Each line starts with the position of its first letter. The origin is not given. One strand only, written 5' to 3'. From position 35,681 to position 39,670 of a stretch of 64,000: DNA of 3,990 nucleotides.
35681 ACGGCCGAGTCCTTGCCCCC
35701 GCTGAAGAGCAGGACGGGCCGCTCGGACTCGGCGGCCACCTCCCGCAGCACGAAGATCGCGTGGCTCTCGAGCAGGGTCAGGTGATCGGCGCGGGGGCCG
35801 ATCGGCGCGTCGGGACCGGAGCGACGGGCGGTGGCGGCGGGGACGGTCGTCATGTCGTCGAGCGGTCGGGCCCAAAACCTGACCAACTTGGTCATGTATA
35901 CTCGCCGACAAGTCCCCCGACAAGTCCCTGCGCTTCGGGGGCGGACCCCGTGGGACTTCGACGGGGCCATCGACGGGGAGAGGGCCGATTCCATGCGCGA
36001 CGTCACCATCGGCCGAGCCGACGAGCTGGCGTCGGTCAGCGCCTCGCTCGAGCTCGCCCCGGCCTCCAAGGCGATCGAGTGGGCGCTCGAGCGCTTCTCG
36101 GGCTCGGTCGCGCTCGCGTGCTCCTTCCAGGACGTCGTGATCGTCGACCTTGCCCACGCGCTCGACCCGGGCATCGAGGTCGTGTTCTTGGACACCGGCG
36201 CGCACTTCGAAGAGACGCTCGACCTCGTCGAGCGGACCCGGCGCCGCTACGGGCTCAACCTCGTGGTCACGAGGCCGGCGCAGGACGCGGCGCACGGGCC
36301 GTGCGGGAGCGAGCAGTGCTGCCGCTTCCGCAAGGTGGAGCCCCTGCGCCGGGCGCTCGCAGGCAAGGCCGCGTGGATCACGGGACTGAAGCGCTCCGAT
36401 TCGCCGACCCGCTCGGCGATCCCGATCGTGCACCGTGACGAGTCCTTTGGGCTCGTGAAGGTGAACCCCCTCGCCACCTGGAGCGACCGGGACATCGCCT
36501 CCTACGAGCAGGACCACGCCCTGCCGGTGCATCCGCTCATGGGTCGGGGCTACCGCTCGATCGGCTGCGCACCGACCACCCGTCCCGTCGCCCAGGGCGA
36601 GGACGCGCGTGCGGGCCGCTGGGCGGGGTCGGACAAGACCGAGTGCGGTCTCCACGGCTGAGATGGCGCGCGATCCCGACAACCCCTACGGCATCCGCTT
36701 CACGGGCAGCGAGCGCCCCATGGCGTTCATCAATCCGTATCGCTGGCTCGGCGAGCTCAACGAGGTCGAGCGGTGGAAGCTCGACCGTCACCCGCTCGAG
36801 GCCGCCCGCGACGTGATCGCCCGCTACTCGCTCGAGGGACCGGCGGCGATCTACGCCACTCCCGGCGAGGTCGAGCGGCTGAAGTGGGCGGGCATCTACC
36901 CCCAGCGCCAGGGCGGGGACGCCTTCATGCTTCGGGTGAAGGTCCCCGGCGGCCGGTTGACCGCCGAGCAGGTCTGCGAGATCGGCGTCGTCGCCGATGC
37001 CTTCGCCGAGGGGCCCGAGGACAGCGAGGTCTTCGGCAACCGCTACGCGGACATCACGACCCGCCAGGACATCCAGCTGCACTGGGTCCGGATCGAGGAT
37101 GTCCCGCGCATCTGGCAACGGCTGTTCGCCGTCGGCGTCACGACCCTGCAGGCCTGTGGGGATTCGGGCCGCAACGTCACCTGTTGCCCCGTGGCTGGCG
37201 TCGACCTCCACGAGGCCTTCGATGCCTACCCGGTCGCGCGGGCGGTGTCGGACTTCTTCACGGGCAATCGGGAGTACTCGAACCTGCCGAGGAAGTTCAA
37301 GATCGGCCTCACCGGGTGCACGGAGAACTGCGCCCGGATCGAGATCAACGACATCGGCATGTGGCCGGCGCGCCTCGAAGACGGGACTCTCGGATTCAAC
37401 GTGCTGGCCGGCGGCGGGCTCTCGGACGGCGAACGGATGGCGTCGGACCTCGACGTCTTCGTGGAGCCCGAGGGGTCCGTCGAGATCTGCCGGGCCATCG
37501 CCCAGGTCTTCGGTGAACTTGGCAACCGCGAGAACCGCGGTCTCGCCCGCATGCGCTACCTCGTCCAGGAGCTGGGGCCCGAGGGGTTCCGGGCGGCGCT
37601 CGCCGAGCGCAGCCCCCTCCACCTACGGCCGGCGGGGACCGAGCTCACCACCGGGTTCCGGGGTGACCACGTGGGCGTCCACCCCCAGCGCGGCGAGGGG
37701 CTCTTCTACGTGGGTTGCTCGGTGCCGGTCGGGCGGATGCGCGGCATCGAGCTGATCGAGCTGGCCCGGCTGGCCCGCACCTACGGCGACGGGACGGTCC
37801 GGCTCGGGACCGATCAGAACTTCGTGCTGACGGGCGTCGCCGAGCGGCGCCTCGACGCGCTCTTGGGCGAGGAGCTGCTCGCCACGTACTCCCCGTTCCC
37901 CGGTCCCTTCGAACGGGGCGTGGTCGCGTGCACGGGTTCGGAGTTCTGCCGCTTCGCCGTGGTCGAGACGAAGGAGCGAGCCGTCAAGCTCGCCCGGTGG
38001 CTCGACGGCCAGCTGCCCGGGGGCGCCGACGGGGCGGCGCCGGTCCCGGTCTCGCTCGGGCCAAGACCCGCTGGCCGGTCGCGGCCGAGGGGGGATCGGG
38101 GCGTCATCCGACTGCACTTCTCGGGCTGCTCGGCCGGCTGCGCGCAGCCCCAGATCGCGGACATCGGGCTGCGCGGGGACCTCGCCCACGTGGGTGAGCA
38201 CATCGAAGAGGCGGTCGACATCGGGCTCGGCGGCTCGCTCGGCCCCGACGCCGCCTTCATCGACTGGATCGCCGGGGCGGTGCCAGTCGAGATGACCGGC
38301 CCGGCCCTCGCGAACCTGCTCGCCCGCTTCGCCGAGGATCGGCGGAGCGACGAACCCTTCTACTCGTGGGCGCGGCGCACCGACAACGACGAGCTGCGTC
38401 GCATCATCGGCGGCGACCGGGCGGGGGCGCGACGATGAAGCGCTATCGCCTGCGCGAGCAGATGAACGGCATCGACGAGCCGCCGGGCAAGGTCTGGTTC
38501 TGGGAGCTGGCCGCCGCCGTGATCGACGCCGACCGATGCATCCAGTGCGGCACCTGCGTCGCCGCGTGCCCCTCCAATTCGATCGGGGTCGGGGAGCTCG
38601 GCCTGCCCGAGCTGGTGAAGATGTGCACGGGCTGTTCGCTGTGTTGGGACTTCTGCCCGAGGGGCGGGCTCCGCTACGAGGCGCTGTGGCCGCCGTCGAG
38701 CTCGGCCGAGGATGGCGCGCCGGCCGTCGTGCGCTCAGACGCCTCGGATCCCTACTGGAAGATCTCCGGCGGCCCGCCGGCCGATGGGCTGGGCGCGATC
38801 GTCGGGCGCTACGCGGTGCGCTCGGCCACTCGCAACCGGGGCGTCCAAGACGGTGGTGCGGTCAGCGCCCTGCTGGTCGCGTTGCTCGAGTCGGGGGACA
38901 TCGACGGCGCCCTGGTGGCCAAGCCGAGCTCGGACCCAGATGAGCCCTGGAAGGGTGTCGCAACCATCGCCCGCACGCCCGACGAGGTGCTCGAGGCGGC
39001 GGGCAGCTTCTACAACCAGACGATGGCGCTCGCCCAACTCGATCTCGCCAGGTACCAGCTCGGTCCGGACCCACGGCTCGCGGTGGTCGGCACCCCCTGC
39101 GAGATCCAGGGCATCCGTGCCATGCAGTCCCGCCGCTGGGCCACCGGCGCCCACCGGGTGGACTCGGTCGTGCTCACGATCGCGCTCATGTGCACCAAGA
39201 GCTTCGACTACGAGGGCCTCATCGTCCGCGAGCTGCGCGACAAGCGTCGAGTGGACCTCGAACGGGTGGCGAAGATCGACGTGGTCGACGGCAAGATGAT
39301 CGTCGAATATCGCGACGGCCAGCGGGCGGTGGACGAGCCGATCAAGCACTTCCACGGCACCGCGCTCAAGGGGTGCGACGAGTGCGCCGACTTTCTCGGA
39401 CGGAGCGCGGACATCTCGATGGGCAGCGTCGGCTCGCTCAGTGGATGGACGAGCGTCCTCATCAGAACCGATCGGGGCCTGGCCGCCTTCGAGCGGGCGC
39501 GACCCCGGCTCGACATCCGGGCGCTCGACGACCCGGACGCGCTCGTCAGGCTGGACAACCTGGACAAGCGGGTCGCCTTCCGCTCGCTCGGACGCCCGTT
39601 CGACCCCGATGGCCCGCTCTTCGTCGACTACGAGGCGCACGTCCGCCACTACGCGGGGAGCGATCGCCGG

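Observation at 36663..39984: Assimilatory sulfite reductase translationally coupled to an FrhB/FpoF-family flavo-iron-sulfur protein: a possible split Fsr-like, F420-linked sulfite reductase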

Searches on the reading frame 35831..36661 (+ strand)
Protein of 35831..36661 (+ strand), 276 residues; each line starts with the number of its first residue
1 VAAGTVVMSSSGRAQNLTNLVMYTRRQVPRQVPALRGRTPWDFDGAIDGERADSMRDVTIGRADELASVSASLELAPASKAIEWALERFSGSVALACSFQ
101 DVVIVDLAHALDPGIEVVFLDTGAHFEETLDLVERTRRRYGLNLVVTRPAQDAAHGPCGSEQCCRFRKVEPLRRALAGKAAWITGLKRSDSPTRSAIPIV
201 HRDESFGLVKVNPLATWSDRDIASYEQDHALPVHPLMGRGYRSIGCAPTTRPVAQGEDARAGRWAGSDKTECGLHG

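Call 10: search_protein_families(library=pfam, proteins=[window:35831-36661:+], max_evalue=0.01)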
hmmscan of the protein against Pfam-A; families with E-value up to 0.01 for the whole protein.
window:35831-36661:+ (276 aa): 1 family
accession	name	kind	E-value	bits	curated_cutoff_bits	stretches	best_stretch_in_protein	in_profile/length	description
PF01507.26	PAPS_reduct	-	3e-43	148.3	22.5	1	95-252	4-175/175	Phosphoadenosine phosphosulfate reductase domain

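Call 11: search_protein_families(library=ncbifam, proteins=[window:35831-36661:+], max_evalue=0.01)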
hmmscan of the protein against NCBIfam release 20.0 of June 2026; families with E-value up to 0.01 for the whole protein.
window:35831-36661:+ (276 aa): 13 families
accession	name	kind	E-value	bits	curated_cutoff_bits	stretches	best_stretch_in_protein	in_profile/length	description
NF002537.0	PRK02090.1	equivalog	7.5e-73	245.1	154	1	62-275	12-238/244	phosphoadenylyl-sulfate reductase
TIGR02055.1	APS_reductase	subfamily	5.6e-60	202.5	235.3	1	98-274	3-194/194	adenylylsulfate reductase, thioredoxin dependent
TIGR00434.1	cysH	subfamily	1.6e-55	188.3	165.1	1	79-275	2-213/214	phosophoadenylyl-sulfate reductase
TIGR02057.1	PAPS_reductase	equivalog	6.1e-47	160.4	254.2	1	67-275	2-224/224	phosphoadenosine phosphosulfate reductase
TIGR00424.1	APS_reduc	equivalog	7.1e-34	117.2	553.2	1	64-275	89-323/464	5'-adenylylsulfate reductase, thioredoxin-independent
NF006351.0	PRK08576.1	equivalog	4.3e-12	45.4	290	1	112-247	259-399/436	hypothetical protein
NF010367.0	PRK13795.1-2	equivalog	2.1e-10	39.7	456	1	103-246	255-412/584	hypothetical protein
NF006327.0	PRK08557.1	equivalog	6.3e-09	35.1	366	1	103-246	196-351/415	hypothetical protein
NF003587.0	PRK05253.1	subfamily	1.6e-06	27.6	195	1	114-195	57-144/301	sulfate adenylyltransferase subunit CysD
NF010368.0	PRK13795.1-3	equivalog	6.4e-06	24.7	588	1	104-246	263-417/635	hypothetical protein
TIGR02039.1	CysD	subfamily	1.4e-05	24.8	396.6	1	115-195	50-136/294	sulfate adenylyltransferase, small subunit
NF010366.0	PRK13795.1-1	equivalog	2.2e-05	22.8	745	1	100-246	278-440/667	hypothetical protein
NF009214.0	PRK12563.1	equivalog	0.002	17.6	413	0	113-154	71-112/317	sulfate adenylyltransferase subunit CysD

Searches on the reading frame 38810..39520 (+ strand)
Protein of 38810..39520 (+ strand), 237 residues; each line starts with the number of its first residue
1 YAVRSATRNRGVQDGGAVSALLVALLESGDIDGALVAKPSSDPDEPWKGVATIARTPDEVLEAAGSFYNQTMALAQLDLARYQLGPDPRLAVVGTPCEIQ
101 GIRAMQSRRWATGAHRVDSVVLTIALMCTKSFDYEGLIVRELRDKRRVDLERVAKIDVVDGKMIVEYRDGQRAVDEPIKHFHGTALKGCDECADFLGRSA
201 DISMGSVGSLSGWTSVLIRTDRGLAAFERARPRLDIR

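Call 67: search_solved_structures(query=window:38810-39520:+, max_evalue=0.00001, show_alignments=5)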
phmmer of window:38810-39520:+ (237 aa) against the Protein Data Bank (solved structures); distinct sequences matched with E-value up to 0.00001: 12.
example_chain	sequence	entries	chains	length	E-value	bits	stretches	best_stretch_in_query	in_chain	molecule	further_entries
8riu_B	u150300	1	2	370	6e-35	123.9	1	13-230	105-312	Coenzyme F420 hydrogenase/dehydrogenase, beta subunit C terminus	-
3zfs_C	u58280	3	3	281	4e-33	118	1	10-230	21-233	F420-REDUCING HYDROGENASE, SUBUNIT BETA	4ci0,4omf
6qii_B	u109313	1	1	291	2.4e-30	108.9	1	11-227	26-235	Coenzyme F420 hydrogenase subunit beta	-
6qgr_B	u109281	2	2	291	2.4e-30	108.9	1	11-227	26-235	Coenzyme F420 hydrogenase subunit beta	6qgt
9r51_B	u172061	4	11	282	4.5e-30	108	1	10-228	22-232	F420-reducing [NiFe]-hydrogenase from Methanothermococcus thermolithotrophicus subunit bet | F420-reducing [NiFe]-hydrogenase from Methanothermococcus thermolit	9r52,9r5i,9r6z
9tn7_A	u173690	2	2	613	5.4e-30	107.7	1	13-225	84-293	Coenzyme F420 hydrogenase/dehydrogenase beta subunit domain protein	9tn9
7np8_A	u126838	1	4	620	4.7e-28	101.4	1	13-224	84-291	Coenzyme F420-dependent sulfite reductase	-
8rja_E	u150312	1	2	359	1e-26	97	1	12-229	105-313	Coenzyme F420 hydrogenase/dehydrogenase, beta subunit C terminus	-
7npa_A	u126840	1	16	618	6.9e-24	87.7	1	13-224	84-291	Coenzyme F420-dependent sulfite reductase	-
8rvu_E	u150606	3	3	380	4e-13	52.5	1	12-231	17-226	Formate dehydrogenase, beta subunit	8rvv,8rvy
7bkb_E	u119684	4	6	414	1.3e-11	47.5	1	12-210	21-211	Formate dehydrogenase, beta subunit (F420)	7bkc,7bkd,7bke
9t1s_M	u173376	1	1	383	1.4e-08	37.7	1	13-229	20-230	formate dehydrogenase (coenzyme F420)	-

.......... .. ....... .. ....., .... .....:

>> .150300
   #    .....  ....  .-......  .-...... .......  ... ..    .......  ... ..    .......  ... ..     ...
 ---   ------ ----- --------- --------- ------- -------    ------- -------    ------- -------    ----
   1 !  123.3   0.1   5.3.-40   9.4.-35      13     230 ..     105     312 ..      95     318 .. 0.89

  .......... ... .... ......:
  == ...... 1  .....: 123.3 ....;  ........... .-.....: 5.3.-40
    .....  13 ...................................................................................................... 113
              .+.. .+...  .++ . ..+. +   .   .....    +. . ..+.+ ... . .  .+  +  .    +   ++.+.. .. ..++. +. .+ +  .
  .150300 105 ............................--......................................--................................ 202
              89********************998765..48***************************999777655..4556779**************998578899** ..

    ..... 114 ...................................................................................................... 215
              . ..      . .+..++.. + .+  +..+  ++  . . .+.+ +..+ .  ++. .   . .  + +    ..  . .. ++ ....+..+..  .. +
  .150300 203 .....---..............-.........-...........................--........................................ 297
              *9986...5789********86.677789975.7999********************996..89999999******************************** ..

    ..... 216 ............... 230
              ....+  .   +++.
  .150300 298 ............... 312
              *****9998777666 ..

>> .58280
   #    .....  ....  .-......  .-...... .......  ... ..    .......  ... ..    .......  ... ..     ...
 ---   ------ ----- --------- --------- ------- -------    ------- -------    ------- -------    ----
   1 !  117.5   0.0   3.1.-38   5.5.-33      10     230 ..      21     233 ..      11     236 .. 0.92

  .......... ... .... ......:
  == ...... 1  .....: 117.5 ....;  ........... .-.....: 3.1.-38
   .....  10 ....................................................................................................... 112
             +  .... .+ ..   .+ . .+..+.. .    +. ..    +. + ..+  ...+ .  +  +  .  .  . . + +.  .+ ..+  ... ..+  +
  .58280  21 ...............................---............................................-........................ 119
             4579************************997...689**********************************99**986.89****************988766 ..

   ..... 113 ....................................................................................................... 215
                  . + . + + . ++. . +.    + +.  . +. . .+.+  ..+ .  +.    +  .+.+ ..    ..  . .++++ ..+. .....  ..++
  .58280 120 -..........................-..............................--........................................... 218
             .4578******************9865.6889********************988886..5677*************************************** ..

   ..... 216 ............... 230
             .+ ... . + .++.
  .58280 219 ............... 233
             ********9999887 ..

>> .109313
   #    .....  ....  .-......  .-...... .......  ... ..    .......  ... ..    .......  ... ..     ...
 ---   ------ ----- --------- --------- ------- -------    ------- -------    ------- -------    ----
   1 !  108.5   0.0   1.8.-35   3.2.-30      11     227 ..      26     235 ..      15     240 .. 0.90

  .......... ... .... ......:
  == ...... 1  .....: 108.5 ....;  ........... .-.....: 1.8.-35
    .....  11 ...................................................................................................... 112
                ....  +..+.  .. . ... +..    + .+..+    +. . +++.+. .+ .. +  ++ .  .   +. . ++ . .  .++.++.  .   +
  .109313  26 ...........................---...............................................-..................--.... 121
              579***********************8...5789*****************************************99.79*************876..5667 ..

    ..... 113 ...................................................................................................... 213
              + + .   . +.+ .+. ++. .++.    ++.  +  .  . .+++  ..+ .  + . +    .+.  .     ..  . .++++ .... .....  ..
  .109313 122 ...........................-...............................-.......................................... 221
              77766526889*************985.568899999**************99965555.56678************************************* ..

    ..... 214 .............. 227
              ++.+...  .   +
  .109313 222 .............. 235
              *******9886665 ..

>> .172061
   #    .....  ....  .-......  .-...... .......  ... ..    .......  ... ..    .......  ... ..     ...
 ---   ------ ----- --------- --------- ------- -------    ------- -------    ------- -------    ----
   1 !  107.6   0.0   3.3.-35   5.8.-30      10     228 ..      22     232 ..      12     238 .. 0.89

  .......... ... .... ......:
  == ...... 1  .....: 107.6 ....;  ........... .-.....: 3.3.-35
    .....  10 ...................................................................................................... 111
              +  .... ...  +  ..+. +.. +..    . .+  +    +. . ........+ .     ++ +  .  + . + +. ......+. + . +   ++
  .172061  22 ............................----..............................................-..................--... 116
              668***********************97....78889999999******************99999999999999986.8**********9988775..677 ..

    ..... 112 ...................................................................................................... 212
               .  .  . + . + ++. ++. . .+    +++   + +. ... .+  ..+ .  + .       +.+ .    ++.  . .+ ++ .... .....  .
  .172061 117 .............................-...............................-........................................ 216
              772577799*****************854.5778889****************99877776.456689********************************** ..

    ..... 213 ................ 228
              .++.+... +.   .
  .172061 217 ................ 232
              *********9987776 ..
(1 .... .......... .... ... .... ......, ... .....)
